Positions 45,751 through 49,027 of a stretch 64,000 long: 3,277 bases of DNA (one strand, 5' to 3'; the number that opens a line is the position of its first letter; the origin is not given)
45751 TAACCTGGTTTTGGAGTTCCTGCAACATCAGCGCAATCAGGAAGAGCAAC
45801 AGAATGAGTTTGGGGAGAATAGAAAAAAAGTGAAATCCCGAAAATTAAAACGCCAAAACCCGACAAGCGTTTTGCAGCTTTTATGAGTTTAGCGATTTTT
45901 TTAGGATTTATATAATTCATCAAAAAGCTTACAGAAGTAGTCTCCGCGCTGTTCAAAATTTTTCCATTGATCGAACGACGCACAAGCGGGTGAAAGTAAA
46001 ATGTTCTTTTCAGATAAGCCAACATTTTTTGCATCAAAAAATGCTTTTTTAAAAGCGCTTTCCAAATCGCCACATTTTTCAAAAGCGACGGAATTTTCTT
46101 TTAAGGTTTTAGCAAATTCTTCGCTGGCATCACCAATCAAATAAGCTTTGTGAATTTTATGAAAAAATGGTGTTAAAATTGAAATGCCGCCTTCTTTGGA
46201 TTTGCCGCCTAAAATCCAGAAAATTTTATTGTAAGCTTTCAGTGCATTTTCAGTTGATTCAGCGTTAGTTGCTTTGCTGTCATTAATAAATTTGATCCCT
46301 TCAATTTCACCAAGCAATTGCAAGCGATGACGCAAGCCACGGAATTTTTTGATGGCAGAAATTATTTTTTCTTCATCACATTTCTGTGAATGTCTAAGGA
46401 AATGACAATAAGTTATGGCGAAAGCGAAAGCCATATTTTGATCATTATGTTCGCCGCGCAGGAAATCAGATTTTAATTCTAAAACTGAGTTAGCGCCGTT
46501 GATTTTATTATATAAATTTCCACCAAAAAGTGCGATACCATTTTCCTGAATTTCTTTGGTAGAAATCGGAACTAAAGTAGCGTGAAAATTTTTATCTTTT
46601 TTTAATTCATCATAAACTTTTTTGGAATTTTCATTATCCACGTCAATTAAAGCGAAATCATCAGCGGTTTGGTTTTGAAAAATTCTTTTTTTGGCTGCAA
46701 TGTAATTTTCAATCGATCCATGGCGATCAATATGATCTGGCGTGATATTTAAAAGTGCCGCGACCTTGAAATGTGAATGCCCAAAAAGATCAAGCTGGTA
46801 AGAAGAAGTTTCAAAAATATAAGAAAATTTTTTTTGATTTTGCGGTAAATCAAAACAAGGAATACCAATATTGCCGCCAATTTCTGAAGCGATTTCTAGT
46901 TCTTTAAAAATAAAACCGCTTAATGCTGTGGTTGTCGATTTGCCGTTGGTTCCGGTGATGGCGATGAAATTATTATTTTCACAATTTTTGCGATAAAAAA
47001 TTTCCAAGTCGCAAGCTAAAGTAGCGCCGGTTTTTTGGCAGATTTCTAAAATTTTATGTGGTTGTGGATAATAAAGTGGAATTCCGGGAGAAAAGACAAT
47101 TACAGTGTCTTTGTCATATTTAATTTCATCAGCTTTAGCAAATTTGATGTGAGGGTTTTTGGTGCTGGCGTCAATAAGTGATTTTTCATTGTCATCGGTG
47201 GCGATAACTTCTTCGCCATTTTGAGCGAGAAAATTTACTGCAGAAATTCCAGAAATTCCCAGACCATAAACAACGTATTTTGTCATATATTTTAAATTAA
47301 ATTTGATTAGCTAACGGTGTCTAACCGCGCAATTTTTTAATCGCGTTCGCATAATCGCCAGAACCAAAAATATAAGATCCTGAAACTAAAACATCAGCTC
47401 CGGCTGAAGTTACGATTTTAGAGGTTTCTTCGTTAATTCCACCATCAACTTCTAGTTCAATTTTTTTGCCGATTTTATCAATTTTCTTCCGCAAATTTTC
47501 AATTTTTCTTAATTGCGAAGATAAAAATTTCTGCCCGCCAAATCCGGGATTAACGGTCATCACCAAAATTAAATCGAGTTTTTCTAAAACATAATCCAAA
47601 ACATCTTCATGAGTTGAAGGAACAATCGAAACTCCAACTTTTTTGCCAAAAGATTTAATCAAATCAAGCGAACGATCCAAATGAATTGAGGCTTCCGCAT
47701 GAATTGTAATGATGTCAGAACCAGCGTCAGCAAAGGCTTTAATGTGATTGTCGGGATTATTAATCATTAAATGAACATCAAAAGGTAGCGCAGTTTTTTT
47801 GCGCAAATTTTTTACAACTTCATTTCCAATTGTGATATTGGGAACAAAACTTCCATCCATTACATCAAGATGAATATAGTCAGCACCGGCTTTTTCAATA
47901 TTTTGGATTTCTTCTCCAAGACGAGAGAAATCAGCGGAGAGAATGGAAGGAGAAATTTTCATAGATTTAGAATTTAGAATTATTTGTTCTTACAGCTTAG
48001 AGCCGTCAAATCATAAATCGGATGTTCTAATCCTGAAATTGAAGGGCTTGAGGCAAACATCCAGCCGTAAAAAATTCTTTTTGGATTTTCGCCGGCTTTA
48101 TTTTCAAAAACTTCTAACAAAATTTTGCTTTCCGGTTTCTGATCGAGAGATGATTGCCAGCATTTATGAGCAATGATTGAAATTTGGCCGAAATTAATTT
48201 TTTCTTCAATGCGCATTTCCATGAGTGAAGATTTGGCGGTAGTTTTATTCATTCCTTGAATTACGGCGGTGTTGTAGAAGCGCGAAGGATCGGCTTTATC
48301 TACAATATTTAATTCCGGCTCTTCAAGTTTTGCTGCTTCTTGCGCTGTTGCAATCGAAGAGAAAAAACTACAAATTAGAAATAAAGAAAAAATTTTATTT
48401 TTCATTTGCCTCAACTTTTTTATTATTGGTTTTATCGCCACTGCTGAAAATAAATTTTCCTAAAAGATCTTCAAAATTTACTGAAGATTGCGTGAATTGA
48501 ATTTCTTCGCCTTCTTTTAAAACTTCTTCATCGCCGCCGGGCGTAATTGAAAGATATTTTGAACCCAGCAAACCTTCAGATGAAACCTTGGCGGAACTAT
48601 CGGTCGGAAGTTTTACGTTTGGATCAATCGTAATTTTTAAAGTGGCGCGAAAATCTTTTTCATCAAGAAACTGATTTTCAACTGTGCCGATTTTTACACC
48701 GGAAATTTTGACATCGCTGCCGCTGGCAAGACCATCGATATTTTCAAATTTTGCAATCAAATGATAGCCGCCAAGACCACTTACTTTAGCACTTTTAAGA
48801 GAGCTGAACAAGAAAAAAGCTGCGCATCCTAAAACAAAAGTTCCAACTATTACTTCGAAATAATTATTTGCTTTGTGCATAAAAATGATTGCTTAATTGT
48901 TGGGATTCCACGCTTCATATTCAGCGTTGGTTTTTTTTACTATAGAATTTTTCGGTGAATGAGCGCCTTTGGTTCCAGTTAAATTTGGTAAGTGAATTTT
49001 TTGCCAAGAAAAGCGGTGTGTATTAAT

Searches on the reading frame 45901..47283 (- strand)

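Call 10: search_protein_families(library=pfam, proteins=[window:45901-47283:-], max_evalue=0.001)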
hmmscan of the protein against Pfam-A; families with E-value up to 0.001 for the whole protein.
window:45901-47283:- (460 aa): 3 families
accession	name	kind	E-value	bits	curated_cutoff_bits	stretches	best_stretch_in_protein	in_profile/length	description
PF08245.18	Mur_ligase_M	-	1.1e-24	88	24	1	109-290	1-199/200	Mur ligase middle domain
PF02875.26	Mur_ligase_C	-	2.2e-08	35.4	28.4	1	319-418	1-115/127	Mur ligase, glutamate ligase domain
PF21799.2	MurD-like_N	-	2.6e-08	34.4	27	1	2-74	2-75/88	Mur ligase MurD-like, N-terminal domain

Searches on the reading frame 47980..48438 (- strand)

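Call 10: search_protein_families(library=pfam, proteins=[window:47980-48438:-], max_evalue=0.001)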
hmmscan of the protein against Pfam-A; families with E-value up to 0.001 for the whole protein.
window:47980-48438:- (152 aa): 1 family
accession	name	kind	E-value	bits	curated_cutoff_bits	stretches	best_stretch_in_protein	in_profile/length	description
PF09923.14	DUF2155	-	7e-22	77.8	27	1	58-149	1-89/89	Uncharacterized protein conserved in bacteria (DUF2155)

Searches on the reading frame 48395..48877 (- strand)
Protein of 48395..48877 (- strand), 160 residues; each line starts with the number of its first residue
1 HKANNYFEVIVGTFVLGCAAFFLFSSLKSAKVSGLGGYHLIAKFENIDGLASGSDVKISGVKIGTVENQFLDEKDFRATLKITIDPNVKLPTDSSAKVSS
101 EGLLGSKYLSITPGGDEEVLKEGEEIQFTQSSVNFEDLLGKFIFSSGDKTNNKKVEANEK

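Call 10: search_protein_families(library=pfam, proteins=[window:48395-48877:-], max_evalue=0.001)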
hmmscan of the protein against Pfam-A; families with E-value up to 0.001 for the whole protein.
window:48395-48877:- (160 aa): 1 family
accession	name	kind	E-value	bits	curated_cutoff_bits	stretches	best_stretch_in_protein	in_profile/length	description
PF02470.25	MlaD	-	1.9e-19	70.1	25.1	1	37-114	2-81/81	MlaD protein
